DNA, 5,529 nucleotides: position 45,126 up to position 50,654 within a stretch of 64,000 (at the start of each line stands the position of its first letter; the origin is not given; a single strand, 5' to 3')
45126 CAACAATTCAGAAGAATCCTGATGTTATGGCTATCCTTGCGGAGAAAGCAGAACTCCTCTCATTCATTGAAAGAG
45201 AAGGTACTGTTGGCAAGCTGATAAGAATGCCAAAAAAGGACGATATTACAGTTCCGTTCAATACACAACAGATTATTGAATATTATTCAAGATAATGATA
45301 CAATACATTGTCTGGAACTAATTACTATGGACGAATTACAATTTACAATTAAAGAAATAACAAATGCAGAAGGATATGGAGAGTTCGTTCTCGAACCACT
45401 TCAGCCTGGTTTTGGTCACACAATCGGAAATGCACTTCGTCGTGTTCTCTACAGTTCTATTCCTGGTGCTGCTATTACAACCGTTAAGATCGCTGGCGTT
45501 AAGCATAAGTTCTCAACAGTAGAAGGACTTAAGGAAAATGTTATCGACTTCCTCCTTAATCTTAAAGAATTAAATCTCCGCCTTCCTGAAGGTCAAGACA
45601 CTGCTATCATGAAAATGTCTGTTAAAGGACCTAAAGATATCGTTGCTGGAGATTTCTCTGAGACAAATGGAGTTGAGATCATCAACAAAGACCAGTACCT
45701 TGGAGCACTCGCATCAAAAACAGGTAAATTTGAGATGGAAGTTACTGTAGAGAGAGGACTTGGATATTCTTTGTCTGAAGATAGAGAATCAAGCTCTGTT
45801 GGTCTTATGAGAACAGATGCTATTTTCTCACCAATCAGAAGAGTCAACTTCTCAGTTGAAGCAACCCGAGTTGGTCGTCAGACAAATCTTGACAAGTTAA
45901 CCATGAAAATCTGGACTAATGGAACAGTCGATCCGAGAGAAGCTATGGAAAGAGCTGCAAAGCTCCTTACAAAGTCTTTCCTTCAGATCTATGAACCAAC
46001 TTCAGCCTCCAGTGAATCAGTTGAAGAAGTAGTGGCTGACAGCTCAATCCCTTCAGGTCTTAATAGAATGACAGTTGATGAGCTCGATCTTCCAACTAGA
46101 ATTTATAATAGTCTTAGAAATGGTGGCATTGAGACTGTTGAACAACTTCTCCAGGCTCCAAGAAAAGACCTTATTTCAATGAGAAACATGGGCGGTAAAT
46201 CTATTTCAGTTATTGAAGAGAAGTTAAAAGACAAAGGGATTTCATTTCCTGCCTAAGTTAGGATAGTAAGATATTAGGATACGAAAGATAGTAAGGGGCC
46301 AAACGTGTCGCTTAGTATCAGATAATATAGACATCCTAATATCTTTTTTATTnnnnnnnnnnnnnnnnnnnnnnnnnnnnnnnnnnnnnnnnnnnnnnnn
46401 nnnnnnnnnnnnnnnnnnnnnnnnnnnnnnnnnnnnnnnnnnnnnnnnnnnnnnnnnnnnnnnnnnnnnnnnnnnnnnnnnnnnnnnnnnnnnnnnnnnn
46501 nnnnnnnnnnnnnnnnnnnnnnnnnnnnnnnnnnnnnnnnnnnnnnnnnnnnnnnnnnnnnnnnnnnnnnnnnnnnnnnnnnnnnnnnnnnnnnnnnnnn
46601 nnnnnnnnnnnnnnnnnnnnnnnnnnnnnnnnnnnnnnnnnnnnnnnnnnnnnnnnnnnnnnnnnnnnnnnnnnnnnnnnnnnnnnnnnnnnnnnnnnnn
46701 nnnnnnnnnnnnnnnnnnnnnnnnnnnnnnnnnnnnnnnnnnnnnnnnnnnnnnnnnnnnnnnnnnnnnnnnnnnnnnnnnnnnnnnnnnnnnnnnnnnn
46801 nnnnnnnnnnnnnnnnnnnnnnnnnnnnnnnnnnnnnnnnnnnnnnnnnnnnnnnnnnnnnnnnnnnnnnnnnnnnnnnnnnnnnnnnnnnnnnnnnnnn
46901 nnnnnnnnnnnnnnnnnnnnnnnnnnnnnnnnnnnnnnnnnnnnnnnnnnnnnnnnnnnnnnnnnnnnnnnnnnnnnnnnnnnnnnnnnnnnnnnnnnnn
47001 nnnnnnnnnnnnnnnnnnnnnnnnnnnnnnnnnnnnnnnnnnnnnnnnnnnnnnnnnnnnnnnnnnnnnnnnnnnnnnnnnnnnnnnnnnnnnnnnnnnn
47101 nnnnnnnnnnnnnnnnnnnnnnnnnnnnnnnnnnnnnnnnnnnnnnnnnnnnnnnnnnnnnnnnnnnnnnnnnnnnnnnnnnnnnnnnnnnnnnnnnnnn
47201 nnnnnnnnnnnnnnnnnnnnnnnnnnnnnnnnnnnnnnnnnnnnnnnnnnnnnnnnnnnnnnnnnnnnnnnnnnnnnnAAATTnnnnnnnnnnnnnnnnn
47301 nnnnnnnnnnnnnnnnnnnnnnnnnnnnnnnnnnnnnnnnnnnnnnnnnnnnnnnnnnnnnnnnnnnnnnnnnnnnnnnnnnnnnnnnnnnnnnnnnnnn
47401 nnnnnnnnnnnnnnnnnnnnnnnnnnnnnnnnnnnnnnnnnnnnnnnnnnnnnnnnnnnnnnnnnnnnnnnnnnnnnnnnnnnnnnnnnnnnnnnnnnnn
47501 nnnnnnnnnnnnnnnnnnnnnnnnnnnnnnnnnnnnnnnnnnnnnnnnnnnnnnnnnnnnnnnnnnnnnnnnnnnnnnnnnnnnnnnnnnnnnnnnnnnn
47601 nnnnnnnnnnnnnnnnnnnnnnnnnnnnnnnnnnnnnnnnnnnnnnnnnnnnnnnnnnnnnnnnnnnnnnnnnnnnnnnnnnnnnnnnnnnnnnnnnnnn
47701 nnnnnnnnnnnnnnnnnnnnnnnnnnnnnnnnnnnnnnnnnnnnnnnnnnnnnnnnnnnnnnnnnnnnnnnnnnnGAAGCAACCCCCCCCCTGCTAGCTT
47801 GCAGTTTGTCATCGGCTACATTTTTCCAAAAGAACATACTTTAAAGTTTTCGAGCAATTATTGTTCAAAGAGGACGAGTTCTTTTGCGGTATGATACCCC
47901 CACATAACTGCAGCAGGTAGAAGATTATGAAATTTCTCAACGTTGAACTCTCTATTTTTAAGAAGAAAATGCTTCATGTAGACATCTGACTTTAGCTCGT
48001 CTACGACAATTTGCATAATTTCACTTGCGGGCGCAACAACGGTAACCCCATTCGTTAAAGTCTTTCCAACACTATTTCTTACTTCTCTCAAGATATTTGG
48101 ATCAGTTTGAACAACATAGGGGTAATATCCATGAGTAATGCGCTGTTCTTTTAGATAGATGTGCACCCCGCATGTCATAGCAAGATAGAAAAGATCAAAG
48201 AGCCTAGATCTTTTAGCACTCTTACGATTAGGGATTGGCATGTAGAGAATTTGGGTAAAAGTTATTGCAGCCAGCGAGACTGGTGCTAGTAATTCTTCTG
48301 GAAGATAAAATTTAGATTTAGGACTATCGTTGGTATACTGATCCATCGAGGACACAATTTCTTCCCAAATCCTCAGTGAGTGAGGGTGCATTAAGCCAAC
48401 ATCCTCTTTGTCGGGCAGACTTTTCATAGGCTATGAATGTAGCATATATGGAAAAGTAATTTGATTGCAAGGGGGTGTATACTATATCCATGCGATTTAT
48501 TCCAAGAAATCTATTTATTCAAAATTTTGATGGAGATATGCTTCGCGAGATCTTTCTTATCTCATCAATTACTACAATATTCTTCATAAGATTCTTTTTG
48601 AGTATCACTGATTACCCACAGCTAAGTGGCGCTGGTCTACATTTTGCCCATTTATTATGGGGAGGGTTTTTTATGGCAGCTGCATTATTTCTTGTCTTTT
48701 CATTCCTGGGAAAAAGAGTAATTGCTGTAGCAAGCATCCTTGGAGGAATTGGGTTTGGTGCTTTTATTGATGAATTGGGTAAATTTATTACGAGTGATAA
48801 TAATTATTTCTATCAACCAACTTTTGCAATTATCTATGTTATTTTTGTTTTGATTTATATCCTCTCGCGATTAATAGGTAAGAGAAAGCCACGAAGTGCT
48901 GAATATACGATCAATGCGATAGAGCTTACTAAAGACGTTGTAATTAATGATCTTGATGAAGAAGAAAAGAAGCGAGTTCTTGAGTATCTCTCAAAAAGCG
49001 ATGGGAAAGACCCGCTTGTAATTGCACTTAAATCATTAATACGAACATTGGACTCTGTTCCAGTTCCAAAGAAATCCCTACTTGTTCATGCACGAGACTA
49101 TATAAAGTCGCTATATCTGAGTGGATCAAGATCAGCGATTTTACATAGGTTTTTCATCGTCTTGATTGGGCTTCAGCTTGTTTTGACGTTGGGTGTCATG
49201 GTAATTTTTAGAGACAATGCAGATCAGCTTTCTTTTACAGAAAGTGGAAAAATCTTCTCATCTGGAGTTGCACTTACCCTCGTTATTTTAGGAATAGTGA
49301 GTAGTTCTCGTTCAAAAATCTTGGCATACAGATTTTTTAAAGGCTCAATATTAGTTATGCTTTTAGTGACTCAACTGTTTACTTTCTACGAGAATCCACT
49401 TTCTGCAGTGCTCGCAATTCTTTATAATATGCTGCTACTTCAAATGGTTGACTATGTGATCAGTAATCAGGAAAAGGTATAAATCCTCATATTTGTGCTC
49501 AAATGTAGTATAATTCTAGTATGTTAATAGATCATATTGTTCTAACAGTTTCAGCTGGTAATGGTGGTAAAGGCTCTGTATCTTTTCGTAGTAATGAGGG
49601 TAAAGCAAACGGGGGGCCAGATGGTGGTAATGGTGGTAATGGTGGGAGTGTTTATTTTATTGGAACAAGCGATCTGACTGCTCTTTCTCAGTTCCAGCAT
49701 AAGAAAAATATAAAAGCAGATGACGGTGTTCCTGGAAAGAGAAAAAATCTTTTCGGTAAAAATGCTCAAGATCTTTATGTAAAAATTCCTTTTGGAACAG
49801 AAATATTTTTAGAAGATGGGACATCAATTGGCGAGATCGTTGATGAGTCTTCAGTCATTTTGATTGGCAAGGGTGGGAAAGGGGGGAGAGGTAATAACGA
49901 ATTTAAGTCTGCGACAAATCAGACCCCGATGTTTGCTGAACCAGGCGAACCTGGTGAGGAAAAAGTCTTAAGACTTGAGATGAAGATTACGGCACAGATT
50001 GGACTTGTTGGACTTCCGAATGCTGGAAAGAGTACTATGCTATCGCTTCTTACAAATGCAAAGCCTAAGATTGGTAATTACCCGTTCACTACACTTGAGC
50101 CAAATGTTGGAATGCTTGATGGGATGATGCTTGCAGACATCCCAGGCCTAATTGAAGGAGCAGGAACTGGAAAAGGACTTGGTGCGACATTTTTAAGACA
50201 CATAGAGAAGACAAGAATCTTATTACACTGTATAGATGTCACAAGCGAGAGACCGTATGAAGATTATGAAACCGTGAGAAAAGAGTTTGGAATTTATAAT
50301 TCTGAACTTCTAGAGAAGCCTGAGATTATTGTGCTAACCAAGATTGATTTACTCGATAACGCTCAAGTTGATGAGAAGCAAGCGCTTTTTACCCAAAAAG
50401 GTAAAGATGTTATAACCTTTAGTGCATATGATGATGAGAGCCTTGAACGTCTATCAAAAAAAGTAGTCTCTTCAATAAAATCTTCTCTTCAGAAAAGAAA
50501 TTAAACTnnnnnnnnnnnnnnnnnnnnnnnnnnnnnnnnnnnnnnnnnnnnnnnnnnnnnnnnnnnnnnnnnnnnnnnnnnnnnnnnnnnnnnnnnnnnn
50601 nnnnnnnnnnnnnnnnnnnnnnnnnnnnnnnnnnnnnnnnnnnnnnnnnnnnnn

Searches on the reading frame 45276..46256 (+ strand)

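Call 78: search_protein_families(library=pfam, proteins=[window:45276-46256:+], max_evalue=0.00001)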
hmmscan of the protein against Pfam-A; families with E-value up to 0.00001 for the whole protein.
window:45276-46256:+ (326 aa): 3 families
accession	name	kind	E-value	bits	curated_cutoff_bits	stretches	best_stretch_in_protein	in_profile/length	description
PF01000.31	RNA_pol_A_bac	-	1.8e-25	89.9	33.9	1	70-185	1-119/119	RNA polymerase Rpb3/RpoA insert domain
PF01193.29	RNA_pol_L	-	9.4e-24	83.4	24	1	40-234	1-73/74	RNA polymerase Rpb3/Rpb11 dimerisation domain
PF03118.21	RNA_pol_A_CTD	-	5.6e-16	58.5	23.8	1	264-318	12-66/67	Bacterial RNA polymerase, alpha chain C terminal domain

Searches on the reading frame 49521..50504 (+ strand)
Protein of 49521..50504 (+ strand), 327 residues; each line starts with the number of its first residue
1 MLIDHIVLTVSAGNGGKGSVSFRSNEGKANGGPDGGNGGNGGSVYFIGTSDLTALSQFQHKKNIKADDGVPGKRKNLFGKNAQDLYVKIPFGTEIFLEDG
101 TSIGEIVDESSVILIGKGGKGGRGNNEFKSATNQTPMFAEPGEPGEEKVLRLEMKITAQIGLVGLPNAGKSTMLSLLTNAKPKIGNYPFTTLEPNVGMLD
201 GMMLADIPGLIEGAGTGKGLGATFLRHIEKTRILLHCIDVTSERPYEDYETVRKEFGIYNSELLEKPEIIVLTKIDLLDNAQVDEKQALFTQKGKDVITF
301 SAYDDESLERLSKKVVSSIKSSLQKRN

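Call 8: search_protein_families(library=pfam, proteins=[window:49521-50504:+], max_evalue=0.001)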
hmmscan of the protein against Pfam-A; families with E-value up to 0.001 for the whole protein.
window:49521-50504:+ (327 aa): 4 families
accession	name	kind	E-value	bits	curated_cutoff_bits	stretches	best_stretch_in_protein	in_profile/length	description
PF01018.28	GTP1_OBG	-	3.9e-48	163.4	27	1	3-156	1-155/155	GTP1/OBG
PF01926.29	MMR_HSR1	-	1e-23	84.1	21.9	1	159-274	1-113/113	50S ribosome-binding GTPase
PF02421.24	FeoB_N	-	1.1e-11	44.9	27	1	159-210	2-57/156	Ferrous iron transport protein B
PF03193.22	RsgA_GTPase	-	5.2e-05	23.6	30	0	268-317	56-106/174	RsgA GTPase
